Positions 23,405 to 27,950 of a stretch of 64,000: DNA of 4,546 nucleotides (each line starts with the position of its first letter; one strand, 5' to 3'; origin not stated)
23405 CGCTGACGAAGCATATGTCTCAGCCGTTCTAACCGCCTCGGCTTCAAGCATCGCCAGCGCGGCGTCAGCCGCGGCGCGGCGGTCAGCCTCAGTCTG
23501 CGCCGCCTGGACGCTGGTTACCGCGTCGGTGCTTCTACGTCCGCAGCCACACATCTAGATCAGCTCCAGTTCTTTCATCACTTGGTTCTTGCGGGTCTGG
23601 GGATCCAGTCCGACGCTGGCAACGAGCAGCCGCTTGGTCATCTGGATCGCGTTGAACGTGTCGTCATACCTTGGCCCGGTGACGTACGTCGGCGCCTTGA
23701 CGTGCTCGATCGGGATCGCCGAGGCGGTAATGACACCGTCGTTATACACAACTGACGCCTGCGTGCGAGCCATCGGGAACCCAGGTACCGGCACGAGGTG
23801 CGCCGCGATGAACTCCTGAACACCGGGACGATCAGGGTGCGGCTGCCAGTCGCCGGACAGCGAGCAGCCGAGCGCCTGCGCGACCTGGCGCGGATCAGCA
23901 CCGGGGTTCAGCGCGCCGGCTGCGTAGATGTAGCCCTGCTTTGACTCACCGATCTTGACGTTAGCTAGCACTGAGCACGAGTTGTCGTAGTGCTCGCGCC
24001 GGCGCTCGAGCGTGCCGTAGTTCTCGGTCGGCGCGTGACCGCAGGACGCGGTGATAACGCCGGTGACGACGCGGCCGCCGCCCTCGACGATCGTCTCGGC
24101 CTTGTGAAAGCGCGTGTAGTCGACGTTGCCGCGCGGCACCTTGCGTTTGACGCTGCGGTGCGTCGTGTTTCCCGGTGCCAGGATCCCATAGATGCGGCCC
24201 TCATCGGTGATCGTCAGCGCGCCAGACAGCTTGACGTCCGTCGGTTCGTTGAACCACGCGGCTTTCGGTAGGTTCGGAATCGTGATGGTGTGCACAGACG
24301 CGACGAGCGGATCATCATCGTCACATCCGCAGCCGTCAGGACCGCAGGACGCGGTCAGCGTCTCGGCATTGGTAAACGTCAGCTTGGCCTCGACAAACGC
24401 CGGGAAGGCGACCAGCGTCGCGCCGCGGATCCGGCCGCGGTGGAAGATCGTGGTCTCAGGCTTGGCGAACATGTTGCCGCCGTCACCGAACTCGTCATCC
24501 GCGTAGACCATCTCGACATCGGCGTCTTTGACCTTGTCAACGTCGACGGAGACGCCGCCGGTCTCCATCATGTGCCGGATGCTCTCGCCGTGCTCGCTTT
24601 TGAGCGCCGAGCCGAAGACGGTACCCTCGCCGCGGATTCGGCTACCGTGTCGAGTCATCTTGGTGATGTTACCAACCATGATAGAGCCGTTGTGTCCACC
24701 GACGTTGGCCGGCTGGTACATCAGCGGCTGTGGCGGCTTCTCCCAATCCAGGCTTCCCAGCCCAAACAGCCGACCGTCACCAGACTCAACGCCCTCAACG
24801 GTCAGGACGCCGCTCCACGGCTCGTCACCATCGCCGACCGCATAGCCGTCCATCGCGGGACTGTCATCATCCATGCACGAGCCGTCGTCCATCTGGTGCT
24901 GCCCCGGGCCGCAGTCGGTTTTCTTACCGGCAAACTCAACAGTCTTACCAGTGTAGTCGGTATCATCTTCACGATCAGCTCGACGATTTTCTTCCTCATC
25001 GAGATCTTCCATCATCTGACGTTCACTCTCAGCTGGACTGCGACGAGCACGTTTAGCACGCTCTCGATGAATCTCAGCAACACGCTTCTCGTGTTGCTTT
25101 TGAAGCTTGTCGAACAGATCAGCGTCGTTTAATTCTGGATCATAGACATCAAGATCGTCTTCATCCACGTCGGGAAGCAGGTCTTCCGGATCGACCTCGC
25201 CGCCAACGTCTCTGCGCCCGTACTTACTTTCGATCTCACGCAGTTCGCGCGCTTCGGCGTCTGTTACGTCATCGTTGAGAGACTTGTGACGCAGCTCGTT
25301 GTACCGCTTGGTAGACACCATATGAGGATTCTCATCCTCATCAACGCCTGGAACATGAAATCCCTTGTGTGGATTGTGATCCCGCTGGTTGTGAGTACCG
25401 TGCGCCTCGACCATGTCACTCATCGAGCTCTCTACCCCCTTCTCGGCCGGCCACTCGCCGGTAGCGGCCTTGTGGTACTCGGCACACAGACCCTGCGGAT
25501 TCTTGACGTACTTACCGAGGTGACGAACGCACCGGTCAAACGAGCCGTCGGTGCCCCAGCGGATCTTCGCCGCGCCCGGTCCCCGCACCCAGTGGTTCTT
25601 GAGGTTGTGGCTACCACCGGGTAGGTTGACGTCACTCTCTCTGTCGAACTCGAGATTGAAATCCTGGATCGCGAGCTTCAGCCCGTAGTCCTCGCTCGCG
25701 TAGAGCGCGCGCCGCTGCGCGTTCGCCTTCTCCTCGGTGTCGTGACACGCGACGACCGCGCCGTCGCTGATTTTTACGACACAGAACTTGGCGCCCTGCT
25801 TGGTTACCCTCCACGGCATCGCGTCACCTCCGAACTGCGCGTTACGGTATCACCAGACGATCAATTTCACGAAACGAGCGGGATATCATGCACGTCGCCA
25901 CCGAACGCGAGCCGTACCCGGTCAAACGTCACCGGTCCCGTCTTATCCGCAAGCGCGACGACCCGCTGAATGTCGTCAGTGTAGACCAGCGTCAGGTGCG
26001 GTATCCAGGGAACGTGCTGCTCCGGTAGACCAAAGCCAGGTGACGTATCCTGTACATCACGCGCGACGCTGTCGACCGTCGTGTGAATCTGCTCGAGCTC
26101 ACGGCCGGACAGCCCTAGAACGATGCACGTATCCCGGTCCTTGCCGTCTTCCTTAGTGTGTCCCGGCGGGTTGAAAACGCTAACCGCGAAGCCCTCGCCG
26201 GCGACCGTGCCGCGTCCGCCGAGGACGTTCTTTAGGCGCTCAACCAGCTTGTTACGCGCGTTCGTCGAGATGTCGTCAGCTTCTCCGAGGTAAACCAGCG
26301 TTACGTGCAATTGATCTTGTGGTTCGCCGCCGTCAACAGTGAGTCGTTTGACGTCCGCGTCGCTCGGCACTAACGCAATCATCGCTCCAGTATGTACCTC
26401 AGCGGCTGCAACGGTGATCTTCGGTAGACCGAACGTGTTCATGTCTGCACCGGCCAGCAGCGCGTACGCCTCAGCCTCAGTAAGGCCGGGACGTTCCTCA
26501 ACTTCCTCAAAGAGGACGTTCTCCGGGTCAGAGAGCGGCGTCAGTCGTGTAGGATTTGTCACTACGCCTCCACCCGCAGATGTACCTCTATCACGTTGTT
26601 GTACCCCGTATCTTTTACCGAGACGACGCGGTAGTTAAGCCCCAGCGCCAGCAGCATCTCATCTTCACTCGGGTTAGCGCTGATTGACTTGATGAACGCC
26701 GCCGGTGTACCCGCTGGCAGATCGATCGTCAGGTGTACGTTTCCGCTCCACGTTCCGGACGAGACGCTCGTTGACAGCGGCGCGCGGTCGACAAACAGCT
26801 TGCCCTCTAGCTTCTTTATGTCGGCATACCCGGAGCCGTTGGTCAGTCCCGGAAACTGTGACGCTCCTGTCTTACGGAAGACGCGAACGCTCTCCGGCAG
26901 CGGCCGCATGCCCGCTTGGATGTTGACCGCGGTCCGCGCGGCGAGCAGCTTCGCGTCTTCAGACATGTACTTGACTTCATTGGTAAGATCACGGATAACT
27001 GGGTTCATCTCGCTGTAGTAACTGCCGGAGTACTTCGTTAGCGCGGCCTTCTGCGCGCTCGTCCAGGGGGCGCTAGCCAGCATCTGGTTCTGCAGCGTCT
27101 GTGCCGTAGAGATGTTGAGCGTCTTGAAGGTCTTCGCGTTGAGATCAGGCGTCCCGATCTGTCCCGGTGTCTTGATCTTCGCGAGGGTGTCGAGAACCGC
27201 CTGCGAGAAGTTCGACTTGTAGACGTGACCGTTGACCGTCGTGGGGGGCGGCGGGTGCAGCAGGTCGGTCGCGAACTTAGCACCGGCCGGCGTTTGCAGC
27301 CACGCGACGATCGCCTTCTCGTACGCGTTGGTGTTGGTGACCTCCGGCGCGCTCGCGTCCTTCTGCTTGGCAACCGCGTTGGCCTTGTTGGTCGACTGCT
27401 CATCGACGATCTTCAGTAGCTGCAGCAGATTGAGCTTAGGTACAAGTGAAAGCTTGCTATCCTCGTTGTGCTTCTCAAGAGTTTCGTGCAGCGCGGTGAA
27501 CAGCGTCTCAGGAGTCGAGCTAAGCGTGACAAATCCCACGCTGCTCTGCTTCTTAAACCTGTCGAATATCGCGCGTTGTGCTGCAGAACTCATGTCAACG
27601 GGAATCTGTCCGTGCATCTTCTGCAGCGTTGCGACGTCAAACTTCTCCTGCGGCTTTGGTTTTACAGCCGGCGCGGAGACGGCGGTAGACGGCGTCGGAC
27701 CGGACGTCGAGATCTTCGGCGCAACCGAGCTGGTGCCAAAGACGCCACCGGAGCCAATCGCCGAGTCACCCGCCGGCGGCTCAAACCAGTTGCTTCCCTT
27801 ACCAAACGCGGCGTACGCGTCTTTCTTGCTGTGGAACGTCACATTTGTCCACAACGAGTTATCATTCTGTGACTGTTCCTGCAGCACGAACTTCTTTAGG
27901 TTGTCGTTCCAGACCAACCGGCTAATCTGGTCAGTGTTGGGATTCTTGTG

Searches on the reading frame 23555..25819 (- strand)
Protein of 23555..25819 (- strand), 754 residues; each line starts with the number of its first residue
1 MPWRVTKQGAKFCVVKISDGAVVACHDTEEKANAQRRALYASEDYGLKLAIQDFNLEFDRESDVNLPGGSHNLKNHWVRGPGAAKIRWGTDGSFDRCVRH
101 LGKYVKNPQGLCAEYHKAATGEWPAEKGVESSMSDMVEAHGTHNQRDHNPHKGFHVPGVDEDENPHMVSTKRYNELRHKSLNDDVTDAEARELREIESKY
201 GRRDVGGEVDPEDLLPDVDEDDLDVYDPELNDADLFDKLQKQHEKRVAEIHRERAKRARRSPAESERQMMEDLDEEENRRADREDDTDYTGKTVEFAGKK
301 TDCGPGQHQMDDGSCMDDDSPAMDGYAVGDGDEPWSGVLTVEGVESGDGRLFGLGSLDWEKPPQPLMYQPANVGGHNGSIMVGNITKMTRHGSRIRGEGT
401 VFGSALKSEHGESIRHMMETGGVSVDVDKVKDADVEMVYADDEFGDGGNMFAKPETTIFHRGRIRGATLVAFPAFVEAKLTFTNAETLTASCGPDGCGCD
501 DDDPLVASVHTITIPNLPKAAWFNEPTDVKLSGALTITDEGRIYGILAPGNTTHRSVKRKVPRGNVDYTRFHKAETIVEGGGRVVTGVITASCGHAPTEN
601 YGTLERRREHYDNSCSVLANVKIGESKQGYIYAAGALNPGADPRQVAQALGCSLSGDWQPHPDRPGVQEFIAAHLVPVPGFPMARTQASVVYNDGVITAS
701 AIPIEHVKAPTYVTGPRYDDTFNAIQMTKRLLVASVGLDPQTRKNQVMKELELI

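Call 9: search_protein_families(library=phrogs, proteins=[window:23555-25819:-], max_evalue=0.001)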
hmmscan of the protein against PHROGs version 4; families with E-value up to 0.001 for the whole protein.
window:23555-25819:- (754 aa): 6 families
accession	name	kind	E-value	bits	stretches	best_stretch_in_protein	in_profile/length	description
phrog_859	-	head and packaging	4.9e-63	214.9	1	248-710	297-745/807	portal protein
phrog_21470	-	unknown function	1.3e-48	167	1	332-688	23-388/500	-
phrog_21406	-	unknown function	1.6e-36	126.4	2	339-682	442-776/1668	-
phrog_6439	-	unknown function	1.6e-24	86.8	1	70-128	15-76/82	-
phrog_18402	-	head and packaging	4.4e-24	86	1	525-693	24-183/861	head maturation protease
phrog_29860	-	head and packaging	3.8e-20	73.4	1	530-710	27-203/405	virion structural protein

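Call 10: search_protein_families(library=pfam, proteins=[window:23555-25819:-], max_evalue=0.001)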
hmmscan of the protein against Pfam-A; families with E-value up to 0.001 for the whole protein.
window:23555-25819:- (754 aa): 0 families

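Call 49: search_protein_families(library=ncbifam, proteins=[window:23555-25819:-], max_evalue=0.01)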
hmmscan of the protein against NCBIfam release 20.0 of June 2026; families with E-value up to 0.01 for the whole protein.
window:23555-25819:- (754 aa): 0 families

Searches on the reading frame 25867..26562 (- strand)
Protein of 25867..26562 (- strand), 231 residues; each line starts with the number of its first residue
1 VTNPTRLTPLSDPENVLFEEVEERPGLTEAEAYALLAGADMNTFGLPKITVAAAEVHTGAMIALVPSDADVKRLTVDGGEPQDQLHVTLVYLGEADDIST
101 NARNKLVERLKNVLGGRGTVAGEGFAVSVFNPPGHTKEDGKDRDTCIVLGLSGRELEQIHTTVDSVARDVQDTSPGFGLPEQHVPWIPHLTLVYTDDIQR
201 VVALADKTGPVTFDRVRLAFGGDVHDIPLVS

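Call 9: search_protein_families(library=phrogs, proteins=[window:25867-26562:-], max_evalue=0.001)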
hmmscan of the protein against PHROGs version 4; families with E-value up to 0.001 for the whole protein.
window:25867-26562:- (231 aa): 3 families
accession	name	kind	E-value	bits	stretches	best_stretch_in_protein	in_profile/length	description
phrog_2659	-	DNA, RNA and nucleotide metabolism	1.1e-27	97.4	1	54-230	724-883/891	RNA ligase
phrog_18402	-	head and packaging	4.9e-25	89.1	1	50-229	395-556/861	head maturation protease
phrog_14859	-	DNA, RNA and nucleotide metabolism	5.8e-08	33.1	1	45-133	47-132/373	RNA ligase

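Call 10: search_protein_families(library=pfam, proteins=[window:25867-26562:-], max_evalue=0.001)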
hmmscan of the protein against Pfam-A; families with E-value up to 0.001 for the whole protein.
window:25867-26562:- (231 aa): 2 families
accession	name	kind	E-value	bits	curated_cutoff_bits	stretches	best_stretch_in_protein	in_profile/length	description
PF13563.12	2_5_RNA_ligase2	-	7e-07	29.8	27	1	77-203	18-127/152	2'-5' RNA ligase superfamily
PF02834.22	LigT_PEase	-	0.00021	21.8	23.3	0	81-113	31-60/87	LigT like Phosphoesterase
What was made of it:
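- On 2H phosphoesterases (neighbouring gene 25867-26562): PF13563 scores 29.8 bits against a cut-off of 27 (call 10).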

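Call 49: search_protein_families(library=ncbifam, proteins=[window:25867-26562:-], max_evalue=0.01)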
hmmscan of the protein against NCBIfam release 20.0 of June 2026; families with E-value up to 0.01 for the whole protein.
window:25867-26562:- (231 aa): 1 family
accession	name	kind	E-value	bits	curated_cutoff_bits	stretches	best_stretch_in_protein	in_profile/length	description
TIGR02258.1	2_5_ligase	equivalog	0.00031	20.7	65.7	1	81-197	35-132/180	RNA 2',3'-cyclic phosphodiesterase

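Call 76: search_solved_structures(query=window:25867-26562:-, max_evalue=10, show_alignments=1)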
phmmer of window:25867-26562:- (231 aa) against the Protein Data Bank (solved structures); distinct sequences matched with E-value up to 10: 3.
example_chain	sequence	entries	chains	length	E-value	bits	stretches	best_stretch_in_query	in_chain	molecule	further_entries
5le3_A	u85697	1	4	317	0.012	18.7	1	24-97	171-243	DD_D12_09_D12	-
7y9n_A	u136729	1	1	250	0.64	13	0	79-129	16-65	Spike protein S2',5HB-H2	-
6m1t_A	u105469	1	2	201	0.67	13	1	43-134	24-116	Glutathione S-transferase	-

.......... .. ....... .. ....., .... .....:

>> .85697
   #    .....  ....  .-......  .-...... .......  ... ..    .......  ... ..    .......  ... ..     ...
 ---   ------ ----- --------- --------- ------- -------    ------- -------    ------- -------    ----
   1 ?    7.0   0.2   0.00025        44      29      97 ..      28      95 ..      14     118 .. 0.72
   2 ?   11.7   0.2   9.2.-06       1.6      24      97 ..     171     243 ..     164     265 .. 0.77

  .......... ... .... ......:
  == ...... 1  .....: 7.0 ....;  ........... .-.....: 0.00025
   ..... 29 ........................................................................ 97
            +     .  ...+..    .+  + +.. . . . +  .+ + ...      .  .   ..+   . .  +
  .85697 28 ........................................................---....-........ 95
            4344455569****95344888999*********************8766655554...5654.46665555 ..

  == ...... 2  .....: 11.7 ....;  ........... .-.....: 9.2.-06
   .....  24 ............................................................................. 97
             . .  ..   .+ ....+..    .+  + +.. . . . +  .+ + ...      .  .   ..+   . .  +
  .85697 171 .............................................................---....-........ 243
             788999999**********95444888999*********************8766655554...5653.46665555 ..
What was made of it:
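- Tried and rejected: The 2H protein against PDB sequences gave only spurious hits (call 76).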

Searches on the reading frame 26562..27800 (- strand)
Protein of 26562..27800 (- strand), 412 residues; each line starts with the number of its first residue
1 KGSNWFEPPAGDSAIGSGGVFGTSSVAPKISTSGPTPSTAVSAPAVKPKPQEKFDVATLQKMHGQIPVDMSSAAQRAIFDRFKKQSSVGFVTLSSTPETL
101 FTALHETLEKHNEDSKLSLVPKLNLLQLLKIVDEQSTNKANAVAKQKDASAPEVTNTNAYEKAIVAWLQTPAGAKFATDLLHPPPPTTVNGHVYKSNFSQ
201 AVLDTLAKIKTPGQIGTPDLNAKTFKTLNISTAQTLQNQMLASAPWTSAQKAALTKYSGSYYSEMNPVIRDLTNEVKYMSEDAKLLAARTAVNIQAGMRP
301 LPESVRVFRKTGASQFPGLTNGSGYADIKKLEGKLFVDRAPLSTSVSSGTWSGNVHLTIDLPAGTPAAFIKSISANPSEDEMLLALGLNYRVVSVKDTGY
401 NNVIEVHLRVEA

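Call 66: find_related_loci(query=window:26562-27800:-, collection=genome_contigs, flank=6000)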
Query window:26562-27800:- (412 aa) in genome_contigs; peptide patterns used: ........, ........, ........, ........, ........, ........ (x = any residue, [..] = any of these).
52 stretches matched a pattern, but none encodes a relative of the query by tblastn (E <= 1e-3).
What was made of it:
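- No relatives were found in 185,579 species genomes with the ART2 module as query (call 66).
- Tried and rejected: The scan with the ART2 module found 52 pattern matches but no relatives (call 66).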
